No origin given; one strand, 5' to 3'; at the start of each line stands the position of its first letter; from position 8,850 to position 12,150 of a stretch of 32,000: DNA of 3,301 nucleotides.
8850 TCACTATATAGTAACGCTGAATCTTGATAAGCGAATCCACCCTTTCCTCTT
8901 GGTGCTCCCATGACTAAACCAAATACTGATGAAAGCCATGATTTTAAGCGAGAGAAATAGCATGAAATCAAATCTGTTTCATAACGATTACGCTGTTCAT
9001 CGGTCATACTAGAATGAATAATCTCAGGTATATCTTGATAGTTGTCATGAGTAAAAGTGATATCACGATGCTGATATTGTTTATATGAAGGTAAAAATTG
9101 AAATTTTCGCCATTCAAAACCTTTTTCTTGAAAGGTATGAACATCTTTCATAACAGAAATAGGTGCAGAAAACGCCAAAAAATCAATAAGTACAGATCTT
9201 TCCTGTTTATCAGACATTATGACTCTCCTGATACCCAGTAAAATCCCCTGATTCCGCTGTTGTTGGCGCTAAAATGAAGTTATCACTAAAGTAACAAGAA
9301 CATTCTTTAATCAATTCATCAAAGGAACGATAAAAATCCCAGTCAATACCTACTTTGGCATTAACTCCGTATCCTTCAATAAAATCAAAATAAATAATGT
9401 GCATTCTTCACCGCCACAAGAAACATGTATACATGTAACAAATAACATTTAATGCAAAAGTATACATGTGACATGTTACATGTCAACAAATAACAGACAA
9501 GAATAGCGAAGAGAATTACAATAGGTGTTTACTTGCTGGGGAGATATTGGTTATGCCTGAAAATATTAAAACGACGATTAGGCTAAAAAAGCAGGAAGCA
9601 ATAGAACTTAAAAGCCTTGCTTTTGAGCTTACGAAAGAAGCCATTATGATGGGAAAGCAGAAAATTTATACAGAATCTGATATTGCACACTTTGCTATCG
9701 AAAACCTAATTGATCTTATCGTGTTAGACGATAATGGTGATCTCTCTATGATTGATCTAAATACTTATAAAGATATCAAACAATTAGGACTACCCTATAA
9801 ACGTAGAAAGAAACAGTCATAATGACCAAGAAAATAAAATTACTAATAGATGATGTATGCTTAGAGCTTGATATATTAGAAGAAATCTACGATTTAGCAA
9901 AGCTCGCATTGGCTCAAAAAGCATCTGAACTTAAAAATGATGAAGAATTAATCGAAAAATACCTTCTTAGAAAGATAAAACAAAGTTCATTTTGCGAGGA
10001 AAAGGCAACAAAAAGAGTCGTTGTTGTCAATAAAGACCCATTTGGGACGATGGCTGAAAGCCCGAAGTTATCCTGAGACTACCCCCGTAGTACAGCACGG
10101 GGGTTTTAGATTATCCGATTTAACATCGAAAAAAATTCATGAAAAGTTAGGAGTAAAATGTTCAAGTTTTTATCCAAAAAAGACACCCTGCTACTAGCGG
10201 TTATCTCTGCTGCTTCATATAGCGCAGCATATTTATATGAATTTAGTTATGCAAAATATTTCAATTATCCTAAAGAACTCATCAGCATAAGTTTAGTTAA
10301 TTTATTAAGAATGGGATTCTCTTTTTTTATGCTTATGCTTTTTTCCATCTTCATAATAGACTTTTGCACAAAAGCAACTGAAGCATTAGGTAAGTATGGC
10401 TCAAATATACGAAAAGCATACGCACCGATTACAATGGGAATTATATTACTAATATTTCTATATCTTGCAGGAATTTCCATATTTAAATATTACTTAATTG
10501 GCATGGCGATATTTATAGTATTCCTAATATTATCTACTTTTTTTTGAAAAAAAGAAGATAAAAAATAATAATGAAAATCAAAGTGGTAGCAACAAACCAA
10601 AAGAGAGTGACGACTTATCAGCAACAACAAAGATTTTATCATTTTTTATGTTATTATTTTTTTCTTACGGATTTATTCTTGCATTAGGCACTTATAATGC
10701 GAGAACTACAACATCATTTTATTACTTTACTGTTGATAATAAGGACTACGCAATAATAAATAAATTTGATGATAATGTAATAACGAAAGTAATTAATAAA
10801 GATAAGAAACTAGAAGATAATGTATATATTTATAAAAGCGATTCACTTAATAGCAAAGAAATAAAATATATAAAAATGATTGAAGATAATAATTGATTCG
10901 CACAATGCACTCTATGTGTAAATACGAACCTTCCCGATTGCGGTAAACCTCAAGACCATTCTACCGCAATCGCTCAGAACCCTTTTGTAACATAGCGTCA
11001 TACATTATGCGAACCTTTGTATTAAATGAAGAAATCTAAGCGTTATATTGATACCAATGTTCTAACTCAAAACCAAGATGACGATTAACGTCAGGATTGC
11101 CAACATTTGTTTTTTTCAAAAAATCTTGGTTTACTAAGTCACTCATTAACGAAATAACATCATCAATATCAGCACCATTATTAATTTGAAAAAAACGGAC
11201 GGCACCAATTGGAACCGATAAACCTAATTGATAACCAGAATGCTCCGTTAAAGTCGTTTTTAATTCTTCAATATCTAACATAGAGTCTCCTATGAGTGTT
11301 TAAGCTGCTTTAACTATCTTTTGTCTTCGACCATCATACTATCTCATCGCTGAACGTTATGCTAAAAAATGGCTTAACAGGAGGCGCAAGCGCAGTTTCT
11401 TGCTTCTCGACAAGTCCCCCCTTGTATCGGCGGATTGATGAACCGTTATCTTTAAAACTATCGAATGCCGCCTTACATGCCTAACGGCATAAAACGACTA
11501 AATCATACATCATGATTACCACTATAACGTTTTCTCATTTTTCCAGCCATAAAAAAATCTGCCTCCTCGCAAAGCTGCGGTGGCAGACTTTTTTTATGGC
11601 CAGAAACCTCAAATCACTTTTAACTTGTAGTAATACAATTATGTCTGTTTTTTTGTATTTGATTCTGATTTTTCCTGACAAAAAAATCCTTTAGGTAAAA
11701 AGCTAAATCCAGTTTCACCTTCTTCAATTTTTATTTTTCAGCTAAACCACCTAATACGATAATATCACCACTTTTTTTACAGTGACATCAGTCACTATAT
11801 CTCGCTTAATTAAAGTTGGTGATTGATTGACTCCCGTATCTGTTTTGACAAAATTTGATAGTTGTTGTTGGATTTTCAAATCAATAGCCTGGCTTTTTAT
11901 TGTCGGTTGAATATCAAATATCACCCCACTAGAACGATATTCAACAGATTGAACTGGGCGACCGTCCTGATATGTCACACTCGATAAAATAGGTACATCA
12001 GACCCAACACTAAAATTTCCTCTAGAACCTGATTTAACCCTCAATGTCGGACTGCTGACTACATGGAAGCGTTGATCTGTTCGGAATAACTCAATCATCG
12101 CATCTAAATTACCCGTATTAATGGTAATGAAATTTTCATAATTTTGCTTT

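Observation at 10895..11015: CTXphi-style folded attP: two inverted dif-like sites flank a perfect stem-loop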

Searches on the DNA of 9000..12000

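Call 68: search_rna_families(source=window, start=9000, end=12000, threshold=evalue, max_evalue=1)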
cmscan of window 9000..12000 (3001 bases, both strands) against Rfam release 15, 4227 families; matches with E-value up to 1: 2.
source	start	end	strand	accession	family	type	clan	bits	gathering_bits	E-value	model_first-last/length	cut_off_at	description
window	11537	11627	-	RF03545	Flavi_ISFV_CRE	Cis-reg;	-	25.9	41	0.31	1-89/89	no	Insect-specific Flavivirus 3' UTR cis-acting replication element (CRE)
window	11546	11602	+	RF03226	mir-8196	Gene; miRNA;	-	24.5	59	0.5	1-65/65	no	mir-8196 microRNA precursor family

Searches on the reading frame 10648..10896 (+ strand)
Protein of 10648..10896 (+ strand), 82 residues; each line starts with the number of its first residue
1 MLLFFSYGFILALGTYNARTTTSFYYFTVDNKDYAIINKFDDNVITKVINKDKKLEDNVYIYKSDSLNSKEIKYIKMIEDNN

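Call 12: search_protein_families(library=pfam, proteins=[window:10648-10896:+], max_evalue=0.01)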
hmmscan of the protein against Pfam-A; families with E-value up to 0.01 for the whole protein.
window:10648-10896:+ (82 aa): 0 families

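Call 72: search_protein_families(library=phrogs, proteins=[window:10648-10896:+], max_evalue=0.01)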
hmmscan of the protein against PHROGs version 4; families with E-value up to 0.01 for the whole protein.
window:10648-10896:+ (82 aa): 0 families
